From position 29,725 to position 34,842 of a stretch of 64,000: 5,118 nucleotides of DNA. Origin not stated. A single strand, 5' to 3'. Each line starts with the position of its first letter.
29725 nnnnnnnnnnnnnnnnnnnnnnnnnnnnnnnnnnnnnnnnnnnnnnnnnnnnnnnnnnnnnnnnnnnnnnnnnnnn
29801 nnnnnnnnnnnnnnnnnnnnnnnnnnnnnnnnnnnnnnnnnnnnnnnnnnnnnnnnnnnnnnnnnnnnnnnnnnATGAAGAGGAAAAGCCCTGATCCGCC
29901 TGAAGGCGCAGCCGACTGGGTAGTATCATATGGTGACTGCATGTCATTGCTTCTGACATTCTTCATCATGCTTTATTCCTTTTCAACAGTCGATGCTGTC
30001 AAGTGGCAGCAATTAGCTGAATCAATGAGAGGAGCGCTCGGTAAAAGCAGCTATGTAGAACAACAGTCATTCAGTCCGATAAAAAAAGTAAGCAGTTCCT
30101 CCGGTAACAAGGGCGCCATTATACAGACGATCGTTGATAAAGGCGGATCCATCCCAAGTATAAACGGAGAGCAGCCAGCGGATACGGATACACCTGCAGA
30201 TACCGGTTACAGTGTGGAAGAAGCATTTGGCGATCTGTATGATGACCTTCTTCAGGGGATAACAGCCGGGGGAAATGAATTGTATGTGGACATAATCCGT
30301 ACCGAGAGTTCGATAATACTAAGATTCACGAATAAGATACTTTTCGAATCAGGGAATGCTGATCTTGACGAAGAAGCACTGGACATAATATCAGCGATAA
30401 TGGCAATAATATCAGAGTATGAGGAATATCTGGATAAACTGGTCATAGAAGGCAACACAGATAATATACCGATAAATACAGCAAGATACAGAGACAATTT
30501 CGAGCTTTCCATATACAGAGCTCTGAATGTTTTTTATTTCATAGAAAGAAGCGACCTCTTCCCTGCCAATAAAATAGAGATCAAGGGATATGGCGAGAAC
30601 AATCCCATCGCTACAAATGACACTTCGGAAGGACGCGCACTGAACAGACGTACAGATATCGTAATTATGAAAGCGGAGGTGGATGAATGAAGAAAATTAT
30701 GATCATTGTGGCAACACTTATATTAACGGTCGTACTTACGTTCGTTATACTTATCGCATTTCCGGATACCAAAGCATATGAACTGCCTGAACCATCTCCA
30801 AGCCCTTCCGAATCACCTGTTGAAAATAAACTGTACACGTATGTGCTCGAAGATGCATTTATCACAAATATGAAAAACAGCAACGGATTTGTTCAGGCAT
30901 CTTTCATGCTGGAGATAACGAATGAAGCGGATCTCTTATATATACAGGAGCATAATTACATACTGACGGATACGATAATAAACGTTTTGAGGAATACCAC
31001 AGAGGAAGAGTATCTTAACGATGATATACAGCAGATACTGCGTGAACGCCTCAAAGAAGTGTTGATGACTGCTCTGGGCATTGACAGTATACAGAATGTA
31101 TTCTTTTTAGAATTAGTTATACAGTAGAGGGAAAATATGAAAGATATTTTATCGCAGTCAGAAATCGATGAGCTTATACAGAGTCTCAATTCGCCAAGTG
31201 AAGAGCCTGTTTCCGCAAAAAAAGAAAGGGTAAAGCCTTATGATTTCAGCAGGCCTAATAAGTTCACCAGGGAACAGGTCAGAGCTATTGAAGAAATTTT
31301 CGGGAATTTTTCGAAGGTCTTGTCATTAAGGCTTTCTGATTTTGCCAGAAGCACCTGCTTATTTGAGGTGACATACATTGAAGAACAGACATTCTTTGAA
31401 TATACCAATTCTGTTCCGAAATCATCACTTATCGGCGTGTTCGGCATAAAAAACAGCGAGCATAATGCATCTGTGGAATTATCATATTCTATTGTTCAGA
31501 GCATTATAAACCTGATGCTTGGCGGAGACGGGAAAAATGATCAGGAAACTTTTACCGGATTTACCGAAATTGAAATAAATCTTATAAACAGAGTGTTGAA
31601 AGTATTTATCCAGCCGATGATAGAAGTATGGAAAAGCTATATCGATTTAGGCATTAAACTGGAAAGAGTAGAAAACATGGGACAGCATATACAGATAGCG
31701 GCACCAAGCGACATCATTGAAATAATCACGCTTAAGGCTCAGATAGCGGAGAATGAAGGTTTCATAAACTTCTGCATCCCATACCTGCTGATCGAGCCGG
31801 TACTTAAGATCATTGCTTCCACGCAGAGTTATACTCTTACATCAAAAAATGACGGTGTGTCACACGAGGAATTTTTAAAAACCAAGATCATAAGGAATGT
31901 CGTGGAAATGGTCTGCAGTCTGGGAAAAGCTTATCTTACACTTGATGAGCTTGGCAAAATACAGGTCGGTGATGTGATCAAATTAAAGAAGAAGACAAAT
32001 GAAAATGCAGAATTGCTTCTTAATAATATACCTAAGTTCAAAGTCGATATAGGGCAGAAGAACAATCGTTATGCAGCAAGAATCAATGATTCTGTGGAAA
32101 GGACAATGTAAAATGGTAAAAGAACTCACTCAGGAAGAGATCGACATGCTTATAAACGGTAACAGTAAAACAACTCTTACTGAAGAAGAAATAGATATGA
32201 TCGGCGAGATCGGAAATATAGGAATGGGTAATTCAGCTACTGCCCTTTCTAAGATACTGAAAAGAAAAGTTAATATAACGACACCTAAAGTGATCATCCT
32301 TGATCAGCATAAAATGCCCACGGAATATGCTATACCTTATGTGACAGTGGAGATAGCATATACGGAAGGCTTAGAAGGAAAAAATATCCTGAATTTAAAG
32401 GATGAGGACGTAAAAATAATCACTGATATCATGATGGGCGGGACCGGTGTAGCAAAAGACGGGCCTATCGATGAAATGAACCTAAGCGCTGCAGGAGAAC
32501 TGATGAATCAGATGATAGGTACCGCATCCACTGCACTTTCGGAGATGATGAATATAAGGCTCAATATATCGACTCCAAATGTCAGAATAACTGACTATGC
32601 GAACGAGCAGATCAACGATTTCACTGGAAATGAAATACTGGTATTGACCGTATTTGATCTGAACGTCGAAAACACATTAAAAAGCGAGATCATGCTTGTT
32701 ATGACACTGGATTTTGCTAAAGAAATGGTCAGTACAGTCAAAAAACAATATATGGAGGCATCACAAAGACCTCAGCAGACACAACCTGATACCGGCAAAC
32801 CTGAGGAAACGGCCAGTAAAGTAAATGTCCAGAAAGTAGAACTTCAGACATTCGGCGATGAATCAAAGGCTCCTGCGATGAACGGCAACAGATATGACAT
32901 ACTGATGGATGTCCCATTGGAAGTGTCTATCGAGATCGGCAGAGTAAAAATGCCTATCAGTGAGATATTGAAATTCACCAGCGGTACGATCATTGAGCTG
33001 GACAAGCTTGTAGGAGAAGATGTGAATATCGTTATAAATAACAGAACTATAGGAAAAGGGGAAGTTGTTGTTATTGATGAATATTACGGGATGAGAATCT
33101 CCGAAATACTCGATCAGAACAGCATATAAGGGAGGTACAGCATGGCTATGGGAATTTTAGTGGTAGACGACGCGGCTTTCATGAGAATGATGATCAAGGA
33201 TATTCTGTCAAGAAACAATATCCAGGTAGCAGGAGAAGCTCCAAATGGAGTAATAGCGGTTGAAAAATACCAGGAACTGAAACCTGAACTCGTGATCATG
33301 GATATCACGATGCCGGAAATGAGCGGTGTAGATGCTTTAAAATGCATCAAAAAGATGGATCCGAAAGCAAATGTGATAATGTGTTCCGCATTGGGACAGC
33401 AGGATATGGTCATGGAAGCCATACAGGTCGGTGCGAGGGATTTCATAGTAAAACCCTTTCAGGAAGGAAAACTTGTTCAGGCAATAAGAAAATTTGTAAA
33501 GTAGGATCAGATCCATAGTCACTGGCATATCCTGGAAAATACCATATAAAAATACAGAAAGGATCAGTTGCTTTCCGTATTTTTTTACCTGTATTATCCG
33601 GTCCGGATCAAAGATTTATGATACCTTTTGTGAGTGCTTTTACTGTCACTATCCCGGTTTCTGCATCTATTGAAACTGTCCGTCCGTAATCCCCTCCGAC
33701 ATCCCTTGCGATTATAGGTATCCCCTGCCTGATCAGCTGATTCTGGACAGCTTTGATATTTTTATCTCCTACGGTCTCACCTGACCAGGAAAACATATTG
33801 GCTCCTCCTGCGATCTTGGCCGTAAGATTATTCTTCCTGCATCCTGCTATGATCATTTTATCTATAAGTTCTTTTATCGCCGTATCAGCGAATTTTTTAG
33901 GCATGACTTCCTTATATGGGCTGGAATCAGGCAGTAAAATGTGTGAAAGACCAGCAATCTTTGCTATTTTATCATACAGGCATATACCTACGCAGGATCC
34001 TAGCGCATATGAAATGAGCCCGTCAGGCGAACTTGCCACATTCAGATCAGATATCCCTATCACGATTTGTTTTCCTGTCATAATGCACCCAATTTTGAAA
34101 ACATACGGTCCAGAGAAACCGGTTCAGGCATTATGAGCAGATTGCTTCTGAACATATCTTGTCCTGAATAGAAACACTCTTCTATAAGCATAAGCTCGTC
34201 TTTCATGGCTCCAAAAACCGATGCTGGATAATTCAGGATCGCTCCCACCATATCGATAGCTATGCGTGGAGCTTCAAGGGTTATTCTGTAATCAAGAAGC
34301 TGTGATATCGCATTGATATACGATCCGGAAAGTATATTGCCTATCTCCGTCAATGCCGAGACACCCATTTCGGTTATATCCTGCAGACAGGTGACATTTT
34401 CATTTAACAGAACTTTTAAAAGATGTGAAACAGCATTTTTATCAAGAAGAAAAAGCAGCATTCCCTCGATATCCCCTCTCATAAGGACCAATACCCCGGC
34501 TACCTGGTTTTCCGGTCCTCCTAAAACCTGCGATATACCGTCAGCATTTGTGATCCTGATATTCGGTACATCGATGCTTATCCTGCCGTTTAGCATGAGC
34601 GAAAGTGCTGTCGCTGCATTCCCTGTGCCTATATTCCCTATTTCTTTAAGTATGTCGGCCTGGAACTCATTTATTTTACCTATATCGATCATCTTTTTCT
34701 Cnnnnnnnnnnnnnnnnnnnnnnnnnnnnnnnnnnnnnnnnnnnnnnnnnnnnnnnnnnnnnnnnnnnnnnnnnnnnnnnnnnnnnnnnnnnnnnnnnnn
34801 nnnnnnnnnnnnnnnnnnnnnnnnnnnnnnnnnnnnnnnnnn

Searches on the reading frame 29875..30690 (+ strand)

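Call 64: search_protein_families(library=pfam, proteins=[window:29875-30690:+], max_evalue=0.0001)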
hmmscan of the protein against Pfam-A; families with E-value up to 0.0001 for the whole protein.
window:29875-30690:+ (271 aa): 2 families
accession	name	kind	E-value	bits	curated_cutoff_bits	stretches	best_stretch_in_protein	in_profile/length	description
PF13677.11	MotB_plug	-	2.2e-18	66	24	1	3-55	5-58/58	Membrane MotB of proton-channel complex MotA/MotB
PF00691.25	OmpA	-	8.5e-14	52.1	27.2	1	156-258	1-98/98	OmpA family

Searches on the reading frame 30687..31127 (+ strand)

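Call 84: search_protein_families(library=pfam, proteins=[window:30687-31127:+], max_evalue=0.01)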
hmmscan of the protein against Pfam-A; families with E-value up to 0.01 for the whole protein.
window:30687-31127:+ (146 aa): 1 family
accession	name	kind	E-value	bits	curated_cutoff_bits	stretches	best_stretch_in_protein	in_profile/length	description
PF03748.19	FliL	-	2.9e-11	44.2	24.6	1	52-146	2-103/103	Flagellar basal body-associated protein FliL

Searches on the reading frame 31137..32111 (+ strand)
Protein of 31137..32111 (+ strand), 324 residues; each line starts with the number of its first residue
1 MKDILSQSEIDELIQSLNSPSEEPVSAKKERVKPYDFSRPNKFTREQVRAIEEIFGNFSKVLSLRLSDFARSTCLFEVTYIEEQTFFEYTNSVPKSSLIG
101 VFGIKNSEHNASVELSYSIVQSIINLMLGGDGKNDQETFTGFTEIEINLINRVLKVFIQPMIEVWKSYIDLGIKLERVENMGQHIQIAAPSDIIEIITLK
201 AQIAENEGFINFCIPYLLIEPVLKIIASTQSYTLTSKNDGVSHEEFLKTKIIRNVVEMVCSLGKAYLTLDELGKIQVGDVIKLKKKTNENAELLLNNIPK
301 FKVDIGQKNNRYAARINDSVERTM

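Call 64: search_protein_families(library=pfam, proteins=[window:31137-32111:+], max_evalue=0.0001)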
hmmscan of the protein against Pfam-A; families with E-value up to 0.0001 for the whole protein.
window:31137-32111:+ (324 aa): 2 families
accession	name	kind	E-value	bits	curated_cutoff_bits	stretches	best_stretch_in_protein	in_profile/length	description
PF02154.20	FliM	-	1.8e-41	142.6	27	1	35-225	1-191/192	Flagellar motor switch protein FliM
PF01052.25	FliMN_C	-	1.3e-15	57.5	23.8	1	256-319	8-71/73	Type III flagellar switch regulator (C-ring) FliN C-term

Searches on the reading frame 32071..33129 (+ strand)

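Call 64: search_protein_families(library=pfam, proteins=[window:32071-33129:+], max_evalue=0.0001)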
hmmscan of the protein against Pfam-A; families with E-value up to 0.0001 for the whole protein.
window:32071-33129:+ (352 aa): 3 families
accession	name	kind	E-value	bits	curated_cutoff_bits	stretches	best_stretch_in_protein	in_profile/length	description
PF04509.17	CheC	-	3.2e-24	85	22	2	40-76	2-38/38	CheC-like family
PF01052.25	FliMN_C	-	2.2e-21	76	23.8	1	278-347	3-72/73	Type III flagellar switch regulator (C-ring) FliN C-term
PF13690.11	CheX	-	4.9e-08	33.4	27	0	18-92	22-90/94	Chemotaxis phosphatase CheX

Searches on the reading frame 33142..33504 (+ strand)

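Call 84: search_protein_families(library=pfam, proteins=[window:33142-33504:+], max_evalue=0.01)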
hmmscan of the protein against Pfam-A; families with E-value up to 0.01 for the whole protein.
window:33142-33504:+ (120 aa): 1 family
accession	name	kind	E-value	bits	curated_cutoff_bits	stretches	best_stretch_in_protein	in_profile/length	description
PF00072.30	Response_reg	-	3.3e-31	108.2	30.2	1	5-116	1-111/111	Response regulator receiver domain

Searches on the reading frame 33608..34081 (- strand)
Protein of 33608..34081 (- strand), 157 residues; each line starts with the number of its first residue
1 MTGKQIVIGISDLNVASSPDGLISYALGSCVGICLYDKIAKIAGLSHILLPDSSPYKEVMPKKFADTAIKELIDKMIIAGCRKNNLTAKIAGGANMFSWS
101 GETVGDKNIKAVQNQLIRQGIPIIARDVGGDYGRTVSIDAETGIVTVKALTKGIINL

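Call 23: search_protein_families(library=pfam, proteins=[window:33608-34081:-], max_evalue=0.001)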
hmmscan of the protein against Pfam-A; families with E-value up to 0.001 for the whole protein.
window:33608-34081:- (157 aa): 1 family
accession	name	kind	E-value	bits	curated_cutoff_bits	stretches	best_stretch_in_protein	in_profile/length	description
PF03975.18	CheD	-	9.9e-31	106.5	25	1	49-148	1-107/108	CheD chemotactic sensory transduction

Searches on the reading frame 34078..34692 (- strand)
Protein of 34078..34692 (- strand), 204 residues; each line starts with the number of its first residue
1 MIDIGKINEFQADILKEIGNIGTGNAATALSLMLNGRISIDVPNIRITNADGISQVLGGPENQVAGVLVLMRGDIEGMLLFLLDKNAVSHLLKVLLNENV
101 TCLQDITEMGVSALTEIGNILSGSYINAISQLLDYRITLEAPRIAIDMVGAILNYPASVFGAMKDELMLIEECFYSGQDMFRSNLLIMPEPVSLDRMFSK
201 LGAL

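Call 23: search_protein_families(library=pfam, proteins=[window:34078-34692:-], max_evalue=0.001)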
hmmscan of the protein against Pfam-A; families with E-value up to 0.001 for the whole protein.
window:34078-34692:- (204 aa): 2 families
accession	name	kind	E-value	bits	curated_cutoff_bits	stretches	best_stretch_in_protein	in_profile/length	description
PF04509.17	CheC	-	2.2e-22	79.1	22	2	10-45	1-36/38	CheC-like family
PF13690.11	CheX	-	9.4e-10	38.9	27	1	67-144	3-72/94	Chemotaxis phosphatase CheX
